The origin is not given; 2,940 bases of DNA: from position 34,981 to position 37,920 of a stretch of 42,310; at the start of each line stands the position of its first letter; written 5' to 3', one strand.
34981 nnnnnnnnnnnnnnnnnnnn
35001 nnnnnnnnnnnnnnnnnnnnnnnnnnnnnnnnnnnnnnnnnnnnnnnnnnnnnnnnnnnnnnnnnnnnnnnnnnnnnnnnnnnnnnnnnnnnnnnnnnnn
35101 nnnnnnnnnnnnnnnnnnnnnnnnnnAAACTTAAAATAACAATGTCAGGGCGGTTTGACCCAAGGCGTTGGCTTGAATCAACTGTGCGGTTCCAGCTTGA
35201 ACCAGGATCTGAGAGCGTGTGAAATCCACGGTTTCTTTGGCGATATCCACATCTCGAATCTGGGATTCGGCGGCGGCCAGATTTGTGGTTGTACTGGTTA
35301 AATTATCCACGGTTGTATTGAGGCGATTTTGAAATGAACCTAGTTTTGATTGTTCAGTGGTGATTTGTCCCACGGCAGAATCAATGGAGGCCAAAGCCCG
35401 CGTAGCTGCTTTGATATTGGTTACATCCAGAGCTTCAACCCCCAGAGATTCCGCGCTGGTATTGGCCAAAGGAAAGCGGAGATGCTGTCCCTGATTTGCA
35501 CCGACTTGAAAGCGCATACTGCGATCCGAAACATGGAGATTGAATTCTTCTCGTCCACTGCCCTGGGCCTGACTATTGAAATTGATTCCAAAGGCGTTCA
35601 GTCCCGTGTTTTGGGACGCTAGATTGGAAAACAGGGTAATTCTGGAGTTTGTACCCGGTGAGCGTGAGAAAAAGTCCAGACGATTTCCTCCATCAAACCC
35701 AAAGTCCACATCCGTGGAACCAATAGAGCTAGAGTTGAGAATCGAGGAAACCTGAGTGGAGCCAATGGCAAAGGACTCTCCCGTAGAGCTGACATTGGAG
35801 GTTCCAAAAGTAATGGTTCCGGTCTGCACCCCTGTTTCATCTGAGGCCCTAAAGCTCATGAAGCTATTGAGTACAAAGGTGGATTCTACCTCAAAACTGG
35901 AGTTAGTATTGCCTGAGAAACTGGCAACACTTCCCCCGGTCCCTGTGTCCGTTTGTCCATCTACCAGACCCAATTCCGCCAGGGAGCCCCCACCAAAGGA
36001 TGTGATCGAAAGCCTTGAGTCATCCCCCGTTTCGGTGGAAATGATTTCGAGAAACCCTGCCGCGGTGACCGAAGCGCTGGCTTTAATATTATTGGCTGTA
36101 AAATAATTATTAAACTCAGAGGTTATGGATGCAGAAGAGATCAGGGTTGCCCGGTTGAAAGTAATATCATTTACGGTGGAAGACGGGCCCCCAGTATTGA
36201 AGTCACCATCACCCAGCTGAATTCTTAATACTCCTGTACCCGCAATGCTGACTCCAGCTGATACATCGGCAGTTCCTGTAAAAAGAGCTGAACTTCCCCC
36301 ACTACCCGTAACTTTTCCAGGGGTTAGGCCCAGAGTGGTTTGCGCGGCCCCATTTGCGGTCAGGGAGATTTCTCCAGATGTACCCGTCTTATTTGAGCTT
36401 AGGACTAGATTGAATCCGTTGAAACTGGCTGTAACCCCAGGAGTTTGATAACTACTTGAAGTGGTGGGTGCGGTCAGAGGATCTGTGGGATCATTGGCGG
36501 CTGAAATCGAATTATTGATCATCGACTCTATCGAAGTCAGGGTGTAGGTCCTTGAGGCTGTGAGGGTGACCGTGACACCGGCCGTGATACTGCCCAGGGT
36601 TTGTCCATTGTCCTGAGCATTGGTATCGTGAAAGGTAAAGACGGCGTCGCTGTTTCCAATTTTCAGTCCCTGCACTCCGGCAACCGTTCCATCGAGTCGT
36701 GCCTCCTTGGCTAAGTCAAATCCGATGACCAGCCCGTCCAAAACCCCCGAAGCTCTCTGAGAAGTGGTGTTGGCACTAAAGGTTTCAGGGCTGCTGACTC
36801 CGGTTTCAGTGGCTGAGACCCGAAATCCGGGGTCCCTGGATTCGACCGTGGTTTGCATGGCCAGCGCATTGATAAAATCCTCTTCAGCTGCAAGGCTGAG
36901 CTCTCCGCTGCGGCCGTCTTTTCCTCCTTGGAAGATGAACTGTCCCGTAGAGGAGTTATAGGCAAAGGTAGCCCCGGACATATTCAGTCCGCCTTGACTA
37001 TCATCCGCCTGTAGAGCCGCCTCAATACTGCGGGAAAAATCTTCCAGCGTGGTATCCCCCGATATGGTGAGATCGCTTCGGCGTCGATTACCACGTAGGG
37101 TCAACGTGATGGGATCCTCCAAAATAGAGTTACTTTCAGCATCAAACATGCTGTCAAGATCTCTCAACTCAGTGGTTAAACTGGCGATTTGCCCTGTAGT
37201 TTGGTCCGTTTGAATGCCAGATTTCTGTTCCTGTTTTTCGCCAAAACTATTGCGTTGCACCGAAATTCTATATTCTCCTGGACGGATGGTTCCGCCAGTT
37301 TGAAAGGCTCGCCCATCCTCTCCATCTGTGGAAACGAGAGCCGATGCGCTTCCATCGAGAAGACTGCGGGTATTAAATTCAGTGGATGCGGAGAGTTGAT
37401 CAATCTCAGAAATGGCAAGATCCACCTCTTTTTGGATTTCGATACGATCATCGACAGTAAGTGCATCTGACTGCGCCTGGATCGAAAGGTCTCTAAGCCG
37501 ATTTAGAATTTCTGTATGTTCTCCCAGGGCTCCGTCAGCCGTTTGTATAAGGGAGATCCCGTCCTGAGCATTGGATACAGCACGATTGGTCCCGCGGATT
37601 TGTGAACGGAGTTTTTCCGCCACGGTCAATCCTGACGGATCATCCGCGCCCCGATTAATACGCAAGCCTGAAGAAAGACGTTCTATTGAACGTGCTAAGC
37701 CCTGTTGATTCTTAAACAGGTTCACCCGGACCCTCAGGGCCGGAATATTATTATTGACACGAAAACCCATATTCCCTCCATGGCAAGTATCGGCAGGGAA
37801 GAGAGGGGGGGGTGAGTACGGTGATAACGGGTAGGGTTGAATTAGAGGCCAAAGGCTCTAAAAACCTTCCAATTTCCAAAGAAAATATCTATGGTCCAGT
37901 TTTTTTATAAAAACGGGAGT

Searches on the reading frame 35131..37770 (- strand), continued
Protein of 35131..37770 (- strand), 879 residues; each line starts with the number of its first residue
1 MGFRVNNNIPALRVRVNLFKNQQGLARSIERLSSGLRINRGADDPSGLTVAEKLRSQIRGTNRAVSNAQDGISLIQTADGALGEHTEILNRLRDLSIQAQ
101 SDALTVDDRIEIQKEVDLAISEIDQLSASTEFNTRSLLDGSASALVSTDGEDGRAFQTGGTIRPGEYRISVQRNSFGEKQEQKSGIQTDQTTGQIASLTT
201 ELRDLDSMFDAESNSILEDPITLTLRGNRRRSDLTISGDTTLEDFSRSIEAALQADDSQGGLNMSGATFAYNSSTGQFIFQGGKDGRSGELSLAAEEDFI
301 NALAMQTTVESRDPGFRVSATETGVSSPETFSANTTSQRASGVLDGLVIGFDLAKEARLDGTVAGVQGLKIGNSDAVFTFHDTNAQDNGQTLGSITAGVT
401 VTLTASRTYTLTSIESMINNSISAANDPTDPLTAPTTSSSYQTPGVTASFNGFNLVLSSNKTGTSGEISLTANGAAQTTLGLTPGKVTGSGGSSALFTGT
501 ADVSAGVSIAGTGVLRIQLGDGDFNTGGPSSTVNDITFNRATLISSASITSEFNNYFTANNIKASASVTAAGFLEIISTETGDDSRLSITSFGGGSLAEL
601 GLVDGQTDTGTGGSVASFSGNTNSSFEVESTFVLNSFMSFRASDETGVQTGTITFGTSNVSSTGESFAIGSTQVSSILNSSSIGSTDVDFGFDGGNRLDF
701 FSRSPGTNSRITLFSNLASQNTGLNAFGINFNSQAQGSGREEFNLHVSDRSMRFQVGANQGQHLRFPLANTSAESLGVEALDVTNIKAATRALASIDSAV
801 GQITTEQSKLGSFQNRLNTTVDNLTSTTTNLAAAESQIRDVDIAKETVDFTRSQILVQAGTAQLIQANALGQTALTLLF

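Call 53: find_encoding_contigs(protein=P0026, flank=10000, max_places=4)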
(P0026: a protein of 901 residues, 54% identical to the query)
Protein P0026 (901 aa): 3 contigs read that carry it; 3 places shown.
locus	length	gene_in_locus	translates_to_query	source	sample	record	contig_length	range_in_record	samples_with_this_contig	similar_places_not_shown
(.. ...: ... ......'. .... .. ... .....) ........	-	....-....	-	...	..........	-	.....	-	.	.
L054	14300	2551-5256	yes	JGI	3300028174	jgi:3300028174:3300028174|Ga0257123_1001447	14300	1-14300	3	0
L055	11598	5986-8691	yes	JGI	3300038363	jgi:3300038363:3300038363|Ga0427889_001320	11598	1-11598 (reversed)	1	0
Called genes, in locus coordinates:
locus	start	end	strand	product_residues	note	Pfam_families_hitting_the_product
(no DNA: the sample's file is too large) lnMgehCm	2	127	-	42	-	?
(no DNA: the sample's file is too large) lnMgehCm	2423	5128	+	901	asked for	PF00669:Flagellin_N, PF00700:Flagellin_C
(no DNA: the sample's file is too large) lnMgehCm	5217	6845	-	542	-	PF00171:Aldedh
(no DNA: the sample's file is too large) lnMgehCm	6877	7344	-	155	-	-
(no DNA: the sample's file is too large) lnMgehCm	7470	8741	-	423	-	PF00535:Glycos_transf_2, PF07719:TPR_2 (faint)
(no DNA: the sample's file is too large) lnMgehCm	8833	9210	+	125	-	PF01042:Ribonuc_L-PSP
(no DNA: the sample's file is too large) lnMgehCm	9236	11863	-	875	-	PF00669:Flagellin_N, PF00700:Flagellin_C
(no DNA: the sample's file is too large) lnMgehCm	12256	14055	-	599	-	PF00700:Flagellin_C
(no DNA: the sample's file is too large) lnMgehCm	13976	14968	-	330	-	PF00669:Flagellin_N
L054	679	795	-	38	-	-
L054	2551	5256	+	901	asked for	PF00669:Flagellin_N, PF00700:Flagellin_C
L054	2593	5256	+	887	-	PF00669:Flagellin_N, PF00700:Flagellin_C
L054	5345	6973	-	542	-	PF00171:Aldedh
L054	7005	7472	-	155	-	-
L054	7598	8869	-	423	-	PF00535:Glycos_transf_2, PF07719:TPR_2 (faint)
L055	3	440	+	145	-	?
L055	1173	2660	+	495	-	PF00665:rve (faint), PF27155:Y4rL_C, PF22483:Mu-transpos_C_2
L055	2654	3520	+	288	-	PF01695:IstB_IS21, PF00308:Bac_DnaA, PF00004:AAA (weak)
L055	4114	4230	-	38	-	-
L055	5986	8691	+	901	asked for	PF00669:Flagellin_N, PF00700:Flagellin_C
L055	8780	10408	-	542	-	PF00171:Aldedh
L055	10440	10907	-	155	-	-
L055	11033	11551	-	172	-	PF07719:TPR_2 (faint)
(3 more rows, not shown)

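Call 72: find_encoding_contigs(protein=P0052, flank=10000, max_places=4)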
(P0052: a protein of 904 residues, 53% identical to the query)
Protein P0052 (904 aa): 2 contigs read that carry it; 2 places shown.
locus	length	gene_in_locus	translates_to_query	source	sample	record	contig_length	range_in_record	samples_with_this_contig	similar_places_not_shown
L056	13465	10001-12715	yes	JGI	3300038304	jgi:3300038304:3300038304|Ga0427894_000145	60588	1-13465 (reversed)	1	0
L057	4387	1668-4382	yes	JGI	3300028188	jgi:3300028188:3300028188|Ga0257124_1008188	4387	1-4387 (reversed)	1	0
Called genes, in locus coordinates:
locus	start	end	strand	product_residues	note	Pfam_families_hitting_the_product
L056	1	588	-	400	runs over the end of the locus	PF13489:Methyltransf_23, PF08242:Methyltransf_12 (faint), PF08484:Methyltransf_14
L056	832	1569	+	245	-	PF13469:Sulfotransfer_3, PF00685:Sulfotransfer_1 (weak)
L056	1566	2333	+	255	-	PF13469:Sulfotransfer_3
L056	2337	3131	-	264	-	-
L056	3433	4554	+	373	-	PF03372:Exo_endo_phos (weak)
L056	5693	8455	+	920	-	PF00669:Flagellin_N, PF00700:Flagellin_C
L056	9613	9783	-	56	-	-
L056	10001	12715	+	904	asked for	PF00669:Flagellin_N, PF00700:Flagellin_C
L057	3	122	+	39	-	?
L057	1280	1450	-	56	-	-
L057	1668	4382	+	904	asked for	PF00669:Flagellin_N, PF00700:Flagellin_C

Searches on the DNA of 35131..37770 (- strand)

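Call 66: search_rna_families(source=L053, start=8850, end=15400, threshold=evalue, max_evalue=5, show_alignments=1)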
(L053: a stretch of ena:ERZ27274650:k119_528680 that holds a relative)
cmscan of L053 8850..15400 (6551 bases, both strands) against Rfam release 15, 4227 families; matches with E-value up to 5: 3.
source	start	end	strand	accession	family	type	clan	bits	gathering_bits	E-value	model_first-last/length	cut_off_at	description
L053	8977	9116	+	RF01770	rimP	Cis-reg; leader;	-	25.4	47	0.77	1-102/102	no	Gammaprotebacteria rimP leader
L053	8938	9039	+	RF01859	Phe_leader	Cis-reg; leader;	-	23.4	55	1.7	1-125/125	no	Phenylalanine leader peptide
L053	13476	13533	+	RF01139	sR2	Gene; snRNA; snoRNA; CD-box;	-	18.1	42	1.3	1-57/57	no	Small nucleolar RNA sR2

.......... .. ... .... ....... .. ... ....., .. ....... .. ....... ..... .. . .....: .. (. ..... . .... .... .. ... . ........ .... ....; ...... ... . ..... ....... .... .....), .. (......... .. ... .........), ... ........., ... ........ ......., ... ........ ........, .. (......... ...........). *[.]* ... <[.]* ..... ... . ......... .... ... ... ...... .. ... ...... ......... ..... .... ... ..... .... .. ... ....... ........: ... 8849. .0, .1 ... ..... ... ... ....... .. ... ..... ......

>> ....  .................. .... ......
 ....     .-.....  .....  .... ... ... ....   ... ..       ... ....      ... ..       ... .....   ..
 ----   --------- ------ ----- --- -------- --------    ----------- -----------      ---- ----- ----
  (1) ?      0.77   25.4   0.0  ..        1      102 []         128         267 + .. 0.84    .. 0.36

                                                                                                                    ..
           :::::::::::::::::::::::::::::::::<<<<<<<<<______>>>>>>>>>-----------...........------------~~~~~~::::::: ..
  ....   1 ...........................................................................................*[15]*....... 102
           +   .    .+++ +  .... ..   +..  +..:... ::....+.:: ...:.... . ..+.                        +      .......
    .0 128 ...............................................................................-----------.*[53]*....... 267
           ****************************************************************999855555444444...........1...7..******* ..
